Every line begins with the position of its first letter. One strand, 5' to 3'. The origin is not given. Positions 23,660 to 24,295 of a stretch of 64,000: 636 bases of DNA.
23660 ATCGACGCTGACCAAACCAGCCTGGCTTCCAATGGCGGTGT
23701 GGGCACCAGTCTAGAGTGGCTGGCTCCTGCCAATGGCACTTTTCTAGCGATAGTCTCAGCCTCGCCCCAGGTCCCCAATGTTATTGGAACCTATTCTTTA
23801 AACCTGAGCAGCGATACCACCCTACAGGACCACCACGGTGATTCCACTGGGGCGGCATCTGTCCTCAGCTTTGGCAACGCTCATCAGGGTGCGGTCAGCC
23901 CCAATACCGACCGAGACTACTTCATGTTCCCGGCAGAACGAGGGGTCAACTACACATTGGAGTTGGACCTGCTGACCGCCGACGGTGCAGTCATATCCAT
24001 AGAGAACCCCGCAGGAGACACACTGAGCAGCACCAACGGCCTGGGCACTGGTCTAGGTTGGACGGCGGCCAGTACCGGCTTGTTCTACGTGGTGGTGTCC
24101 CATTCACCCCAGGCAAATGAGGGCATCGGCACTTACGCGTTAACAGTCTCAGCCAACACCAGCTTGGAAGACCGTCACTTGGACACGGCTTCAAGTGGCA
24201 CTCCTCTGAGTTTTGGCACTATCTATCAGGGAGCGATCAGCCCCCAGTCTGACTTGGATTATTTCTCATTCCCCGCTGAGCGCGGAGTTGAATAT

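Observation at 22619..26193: Two-gene cohesin/dockerin surface module built around six PPC-like repeats, with no glycoside hydrolase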

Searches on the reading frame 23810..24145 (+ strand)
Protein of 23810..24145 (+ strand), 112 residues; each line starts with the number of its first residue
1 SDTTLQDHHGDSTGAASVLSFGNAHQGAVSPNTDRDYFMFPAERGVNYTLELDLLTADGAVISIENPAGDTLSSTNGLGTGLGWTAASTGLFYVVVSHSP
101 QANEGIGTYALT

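Call 24: search_solved_structures(query=A1, max_evalue=1, show_alignments=3)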
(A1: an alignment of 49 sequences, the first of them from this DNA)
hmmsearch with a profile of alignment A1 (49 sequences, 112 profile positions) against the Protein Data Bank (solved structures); distinct sequences matched with E-value up to 1: 10.
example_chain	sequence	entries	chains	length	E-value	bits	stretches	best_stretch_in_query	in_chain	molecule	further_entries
5iku_A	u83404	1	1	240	1e-07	35.3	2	8-97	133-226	Collagenase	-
4hpk_B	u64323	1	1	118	0.00049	23.4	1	8-98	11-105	Collagenase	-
1nqj_A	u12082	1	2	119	0.0005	23.4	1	8-98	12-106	class 1 collagenase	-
1nqd_A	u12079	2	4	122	0.00055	23.2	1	8-98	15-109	class 1 collagenase | Collagenase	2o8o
4hpk_A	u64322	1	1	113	0.00067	23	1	9-98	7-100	Collagenase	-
3jqw_A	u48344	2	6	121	0.0019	21.5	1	13-96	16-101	ColH protein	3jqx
9lqj_A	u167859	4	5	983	0.051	16.9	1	14-96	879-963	Collagenase ColH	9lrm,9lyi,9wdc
9lrk_A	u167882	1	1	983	0.051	16.9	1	14-96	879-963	Collagenase ColH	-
5sv5_A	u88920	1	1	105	0.079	16.3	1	12-111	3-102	Microbial collagenase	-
2d9x_A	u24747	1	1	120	0.47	13.8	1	26-58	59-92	Oxysterol binding protein-related protein 11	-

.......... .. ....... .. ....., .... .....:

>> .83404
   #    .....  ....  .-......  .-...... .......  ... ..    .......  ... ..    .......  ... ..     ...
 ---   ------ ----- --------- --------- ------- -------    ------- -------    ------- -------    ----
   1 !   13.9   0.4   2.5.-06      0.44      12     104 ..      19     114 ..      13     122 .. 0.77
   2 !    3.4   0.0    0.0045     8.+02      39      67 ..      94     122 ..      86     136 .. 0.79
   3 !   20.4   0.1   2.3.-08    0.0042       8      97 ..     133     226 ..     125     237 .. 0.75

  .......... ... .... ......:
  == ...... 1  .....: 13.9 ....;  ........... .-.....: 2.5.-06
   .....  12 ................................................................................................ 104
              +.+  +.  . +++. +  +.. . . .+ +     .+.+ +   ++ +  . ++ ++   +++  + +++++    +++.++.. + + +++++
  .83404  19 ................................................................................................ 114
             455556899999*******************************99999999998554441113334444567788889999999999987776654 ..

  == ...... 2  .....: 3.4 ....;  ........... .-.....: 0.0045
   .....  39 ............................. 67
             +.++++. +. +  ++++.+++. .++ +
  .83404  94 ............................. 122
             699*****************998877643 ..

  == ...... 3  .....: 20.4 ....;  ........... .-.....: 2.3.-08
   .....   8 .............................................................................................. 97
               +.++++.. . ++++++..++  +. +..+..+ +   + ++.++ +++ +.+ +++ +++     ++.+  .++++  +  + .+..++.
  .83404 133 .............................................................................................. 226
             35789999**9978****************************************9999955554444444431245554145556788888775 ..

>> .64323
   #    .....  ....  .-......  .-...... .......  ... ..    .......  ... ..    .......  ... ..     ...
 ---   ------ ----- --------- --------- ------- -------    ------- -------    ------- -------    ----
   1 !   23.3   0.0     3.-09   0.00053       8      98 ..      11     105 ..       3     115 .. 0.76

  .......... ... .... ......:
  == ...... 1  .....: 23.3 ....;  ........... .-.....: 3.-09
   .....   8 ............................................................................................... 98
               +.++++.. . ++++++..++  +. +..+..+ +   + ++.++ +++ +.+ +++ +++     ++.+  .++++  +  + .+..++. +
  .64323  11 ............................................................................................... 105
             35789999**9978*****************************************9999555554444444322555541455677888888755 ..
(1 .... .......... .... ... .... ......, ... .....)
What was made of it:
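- On PPC / collagenase collagen-binding-domain superfamily (PF04151): The repeat profile matches 5iku at E=1e-7 and 1nqd/4hpk at 5e-4 (call 24). It is aligned on ColG ENND and DSRDYY (call 24).
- Closest known: Clostridial collagenase ColG tandem collagen-binding domains s3a-s3b. Same: An acidic N-terminal linker motif and a D-x-D-aromatic motif occupy the positions of the ColG Ca2+ site (call 24).
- The repeat profile aligns R-H-x-D on ColG 'ENND' and D-x-D-Y-F on 'DSRDYY' (call 24).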

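Call 25: search_protein_families(library=pfam, alignment_id=A1, max_evalue=0.1)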
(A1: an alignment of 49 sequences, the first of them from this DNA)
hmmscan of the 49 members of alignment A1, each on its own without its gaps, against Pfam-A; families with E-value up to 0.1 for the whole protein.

A. member 1, seq(112 aa): 0 families

B. families by the number of members that match (of 49 scanned): 7 families
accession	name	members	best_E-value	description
PF04151.21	PPC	24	1.8e-06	Bacterial pre-peptidase C-terminal domain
PF01105.29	EMP24_GP25L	2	0.048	emp24/gp25L/p24 family/GOLD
PF18962.6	Por_Secre_tail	1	0.0059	Secretion system C-terminal sorting domain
PF24491.1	DUF7586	1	0.0096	Domain of unknown function (DUF7586)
PF13020.12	NOV_C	1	0.021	Protein NO VEIN, C-terminal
PF21003.3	NucS_N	1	0.037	Endonuclease NucS N-terminal PH-like domain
PF18587.6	PLL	1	0.045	PTX/LNS-Like (PLL) domain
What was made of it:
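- On PPC / collagenase collagen-binding-domain superfamily (PF04151): 24 of 49 repeats hit PF04151, the best at 1.8e-6 (call 25).
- Checked: 24 of 49 repeats hit PF04151 (calls 24, 25).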
